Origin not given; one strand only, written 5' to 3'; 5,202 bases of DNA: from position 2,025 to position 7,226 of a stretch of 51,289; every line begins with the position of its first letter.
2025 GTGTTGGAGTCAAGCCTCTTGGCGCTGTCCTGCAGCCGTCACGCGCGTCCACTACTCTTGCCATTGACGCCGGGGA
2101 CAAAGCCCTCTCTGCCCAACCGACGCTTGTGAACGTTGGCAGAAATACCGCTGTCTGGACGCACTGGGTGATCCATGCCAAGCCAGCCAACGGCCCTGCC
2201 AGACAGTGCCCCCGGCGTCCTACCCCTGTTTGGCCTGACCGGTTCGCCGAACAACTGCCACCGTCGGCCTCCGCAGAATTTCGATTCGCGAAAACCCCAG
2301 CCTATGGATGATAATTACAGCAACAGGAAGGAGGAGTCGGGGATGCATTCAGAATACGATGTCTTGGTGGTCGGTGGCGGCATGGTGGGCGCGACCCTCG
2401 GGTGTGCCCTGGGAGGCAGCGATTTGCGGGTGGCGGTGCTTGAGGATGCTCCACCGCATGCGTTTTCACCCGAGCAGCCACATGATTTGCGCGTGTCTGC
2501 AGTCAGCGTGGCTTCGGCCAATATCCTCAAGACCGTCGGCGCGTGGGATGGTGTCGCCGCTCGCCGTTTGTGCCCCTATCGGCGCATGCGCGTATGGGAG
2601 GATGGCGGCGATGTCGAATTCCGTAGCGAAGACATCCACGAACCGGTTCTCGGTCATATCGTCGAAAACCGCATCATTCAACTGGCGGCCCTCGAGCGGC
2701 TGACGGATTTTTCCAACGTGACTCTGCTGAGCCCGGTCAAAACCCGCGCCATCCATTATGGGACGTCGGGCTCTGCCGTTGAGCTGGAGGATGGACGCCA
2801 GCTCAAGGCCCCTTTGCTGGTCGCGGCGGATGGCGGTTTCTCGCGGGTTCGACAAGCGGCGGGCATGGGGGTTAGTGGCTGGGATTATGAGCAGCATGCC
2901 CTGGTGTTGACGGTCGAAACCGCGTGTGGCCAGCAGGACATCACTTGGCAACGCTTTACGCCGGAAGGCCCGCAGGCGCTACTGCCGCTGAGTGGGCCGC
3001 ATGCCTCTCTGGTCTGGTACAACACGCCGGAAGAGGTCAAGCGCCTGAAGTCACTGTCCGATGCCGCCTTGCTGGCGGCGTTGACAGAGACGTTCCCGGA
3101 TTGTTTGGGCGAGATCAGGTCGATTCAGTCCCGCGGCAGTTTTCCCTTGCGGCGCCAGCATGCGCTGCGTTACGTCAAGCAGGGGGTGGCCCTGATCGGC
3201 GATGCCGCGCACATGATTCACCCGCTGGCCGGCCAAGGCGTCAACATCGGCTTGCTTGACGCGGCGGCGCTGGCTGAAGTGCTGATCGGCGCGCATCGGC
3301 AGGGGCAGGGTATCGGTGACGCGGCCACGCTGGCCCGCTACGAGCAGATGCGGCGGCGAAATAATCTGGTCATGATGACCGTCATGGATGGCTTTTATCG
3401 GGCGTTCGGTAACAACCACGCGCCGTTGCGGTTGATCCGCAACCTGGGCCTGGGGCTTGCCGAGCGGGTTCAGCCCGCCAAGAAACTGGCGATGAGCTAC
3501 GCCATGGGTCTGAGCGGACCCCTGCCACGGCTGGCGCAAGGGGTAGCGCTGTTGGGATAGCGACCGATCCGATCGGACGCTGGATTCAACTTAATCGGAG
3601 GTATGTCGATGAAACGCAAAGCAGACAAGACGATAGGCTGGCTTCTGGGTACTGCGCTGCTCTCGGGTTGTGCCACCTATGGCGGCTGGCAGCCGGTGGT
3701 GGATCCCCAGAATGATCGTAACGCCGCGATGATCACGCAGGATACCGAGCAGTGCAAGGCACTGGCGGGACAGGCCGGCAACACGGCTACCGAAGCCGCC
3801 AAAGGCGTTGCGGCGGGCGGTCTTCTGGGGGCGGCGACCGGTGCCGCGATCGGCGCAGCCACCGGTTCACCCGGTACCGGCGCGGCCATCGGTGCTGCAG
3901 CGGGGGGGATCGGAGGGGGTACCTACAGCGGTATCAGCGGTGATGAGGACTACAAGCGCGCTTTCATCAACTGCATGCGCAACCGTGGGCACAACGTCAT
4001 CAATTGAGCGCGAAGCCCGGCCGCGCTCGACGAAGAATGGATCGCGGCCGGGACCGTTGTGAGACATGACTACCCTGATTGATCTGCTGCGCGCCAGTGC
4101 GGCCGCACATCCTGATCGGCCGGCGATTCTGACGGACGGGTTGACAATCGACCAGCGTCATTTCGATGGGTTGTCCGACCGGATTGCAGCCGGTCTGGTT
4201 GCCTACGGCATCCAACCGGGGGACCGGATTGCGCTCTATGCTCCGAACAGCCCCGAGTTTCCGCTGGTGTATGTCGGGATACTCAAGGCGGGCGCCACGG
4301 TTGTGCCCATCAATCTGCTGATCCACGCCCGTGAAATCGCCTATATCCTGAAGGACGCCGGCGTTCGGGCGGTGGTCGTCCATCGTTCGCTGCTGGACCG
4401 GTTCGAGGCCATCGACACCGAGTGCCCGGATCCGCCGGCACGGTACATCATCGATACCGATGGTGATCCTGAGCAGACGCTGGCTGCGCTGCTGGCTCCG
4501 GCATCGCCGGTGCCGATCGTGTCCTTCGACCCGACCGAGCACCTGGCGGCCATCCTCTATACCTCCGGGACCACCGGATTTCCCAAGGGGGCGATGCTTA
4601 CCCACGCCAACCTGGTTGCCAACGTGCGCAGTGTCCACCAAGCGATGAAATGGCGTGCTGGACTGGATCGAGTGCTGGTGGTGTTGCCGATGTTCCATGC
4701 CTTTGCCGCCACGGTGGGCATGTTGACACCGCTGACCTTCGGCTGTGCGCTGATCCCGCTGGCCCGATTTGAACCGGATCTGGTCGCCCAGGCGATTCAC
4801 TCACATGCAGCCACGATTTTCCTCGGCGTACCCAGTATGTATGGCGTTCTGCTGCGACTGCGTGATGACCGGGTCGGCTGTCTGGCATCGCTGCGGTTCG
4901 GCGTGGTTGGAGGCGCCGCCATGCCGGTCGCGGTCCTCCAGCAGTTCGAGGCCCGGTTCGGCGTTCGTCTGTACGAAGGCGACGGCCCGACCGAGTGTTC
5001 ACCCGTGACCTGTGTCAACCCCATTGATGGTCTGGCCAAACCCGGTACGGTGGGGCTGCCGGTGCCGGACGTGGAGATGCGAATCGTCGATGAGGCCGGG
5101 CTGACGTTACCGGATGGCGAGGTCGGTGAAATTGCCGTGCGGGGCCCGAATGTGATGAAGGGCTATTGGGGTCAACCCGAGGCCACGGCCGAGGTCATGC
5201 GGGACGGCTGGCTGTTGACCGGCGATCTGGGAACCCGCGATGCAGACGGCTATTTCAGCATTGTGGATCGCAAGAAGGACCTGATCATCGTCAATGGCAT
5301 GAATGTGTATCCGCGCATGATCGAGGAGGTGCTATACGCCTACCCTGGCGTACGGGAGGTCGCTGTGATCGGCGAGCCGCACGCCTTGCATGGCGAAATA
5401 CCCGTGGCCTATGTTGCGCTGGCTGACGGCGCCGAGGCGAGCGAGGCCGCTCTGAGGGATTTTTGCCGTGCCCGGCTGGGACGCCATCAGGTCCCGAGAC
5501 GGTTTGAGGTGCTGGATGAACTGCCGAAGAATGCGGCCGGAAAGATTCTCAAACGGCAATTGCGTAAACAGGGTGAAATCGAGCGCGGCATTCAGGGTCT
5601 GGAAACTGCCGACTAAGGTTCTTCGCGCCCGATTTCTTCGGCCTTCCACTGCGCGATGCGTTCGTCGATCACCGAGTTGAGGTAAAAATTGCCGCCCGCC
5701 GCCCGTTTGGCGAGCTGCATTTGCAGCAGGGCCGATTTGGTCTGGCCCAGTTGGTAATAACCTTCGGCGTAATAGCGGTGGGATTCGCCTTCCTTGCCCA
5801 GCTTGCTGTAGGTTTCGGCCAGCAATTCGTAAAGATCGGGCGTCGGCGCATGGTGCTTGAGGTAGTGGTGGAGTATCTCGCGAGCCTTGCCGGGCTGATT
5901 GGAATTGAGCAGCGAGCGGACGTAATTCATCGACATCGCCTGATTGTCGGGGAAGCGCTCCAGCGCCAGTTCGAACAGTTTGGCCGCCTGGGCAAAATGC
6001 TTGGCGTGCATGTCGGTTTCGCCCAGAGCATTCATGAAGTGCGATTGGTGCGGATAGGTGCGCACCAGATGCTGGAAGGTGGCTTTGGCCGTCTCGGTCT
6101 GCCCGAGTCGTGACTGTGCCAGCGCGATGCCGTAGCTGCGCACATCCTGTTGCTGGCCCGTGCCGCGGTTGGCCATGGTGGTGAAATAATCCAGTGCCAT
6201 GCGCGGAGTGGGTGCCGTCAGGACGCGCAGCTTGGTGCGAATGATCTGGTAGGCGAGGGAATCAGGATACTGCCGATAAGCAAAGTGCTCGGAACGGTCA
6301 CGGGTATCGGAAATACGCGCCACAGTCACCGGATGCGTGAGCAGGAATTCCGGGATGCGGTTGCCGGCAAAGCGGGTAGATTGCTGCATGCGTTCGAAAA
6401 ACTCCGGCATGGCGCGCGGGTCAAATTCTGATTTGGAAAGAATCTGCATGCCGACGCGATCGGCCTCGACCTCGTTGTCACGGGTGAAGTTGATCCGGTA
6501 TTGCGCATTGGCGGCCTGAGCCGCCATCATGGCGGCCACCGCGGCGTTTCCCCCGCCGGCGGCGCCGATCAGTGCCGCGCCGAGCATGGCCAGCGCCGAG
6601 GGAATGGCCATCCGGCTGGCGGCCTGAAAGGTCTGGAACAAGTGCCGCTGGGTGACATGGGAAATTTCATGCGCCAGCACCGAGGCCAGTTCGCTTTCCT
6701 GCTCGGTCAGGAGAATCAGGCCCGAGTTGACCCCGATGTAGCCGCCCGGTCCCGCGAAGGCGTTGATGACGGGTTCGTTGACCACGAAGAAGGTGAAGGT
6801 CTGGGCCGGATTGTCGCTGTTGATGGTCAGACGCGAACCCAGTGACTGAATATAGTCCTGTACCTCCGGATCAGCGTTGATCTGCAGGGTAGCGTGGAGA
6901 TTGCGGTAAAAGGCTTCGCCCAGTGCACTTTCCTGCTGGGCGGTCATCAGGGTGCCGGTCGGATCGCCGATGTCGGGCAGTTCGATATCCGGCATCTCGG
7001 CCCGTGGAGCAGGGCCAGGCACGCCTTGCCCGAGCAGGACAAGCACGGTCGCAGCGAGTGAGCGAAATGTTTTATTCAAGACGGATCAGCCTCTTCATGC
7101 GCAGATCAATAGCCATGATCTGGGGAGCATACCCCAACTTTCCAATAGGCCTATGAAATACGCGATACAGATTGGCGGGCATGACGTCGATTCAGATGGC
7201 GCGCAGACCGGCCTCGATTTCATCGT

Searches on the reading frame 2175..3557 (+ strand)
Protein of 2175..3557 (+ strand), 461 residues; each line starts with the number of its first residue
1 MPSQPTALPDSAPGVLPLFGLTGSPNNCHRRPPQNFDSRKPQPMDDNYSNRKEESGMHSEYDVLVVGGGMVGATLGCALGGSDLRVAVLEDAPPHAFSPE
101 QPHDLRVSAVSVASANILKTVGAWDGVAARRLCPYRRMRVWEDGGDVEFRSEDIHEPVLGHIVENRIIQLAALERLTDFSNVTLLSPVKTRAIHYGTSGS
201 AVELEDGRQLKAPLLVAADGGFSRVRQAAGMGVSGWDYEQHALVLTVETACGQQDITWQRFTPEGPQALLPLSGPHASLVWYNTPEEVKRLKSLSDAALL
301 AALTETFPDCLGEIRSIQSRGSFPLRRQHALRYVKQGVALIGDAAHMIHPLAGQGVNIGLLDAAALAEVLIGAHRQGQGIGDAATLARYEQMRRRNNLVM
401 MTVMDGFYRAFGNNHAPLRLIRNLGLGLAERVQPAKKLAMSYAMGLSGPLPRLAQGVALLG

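Call 56: search_protein_families(library=pfam, proteins=[window:2175-3557:+])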
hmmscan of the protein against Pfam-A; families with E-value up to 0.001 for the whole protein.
window:2175-3557:+ (461 aa): 3 families
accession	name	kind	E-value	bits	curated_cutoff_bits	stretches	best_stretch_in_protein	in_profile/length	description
PF01494.25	FAD_binding_3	-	9.4e-26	91.3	22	1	60-395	1-340/349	FAD binding domain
PF08491.16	SE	-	1.7e-09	37.6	20.1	1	324-423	118-217/276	Squalene epoxidase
PF05834.18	Lycopene_cycl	-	1.1e-05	25.2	23.4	0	321-396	241-315/380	Lycopene cyclase protein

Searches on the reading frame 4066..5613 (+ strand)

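Call 56: search_protein_families(library=pfam, proteins=[window:4066-5613:+])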
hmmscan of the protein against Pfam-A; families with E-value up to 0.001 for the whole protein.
window:4066-5613:+ (516 aa): 2 families
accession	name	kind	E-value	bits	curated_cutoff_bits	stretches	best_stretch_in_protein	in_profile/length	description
PF00501.34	AMP-binding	-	4.1e-98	329.1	29.9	1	9-368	2-384/384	AMP-binding enzyme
PF13193.12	AMP-binding_C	-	1.5e-20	74.3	24.5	1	419-493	2-76/76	AMP-binding enzyme C-terminal domain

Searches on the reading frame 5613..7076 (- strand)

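Call 56: search_protein_families(library=pfam, proteins=[window:5613-7076:-])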
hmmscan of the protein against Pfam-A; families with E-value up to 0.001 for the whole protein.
window:5613-7076:- (487 aa): 9 families
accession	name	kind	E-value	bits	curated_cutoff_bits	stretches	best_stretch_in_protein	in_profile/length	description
PF01435.24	Peptidase_M48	-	1.9e-36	126.1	20.3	1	72-260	3-184/186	Peptidase family M48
PF13428.12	TPR_14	-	6e-11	42.3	23.5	0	384-421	6-43/44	Tetratricopeptide repeat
PF14559.12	TPR_19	-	3.5e-10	40.5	25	1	357-420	3-66/68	Tetratricopeptide repeat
PF07719.23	TPR_2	-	5.1e-07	29.8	27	0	348-378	4-34/34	Tetratricopeptide repeat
PF13432.12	TPR_16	-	8.7e-07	29.7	32.7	1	315-378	1-64/65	Tetratricopeptide repeat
PF23914.1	TPR_CcmH_CycH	-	2.1e-06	28.1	42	1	351-438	56-146/158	Cytochrome c-type biogenesis protein H TPR domain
PF13174.12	TPR_6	-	2.5e-06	28.2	26.3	1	315-342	4-31/33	Tetratricopeptide repeat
PF13429.12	TPR_15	-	6.1e-05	23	26.2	1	342-440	143-241/280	Tetratricopeptide repeat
PF05843.20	Suf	-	0.00018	20.6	24.7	0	307-399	12-108/532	Suppressor of forked protein (Suf)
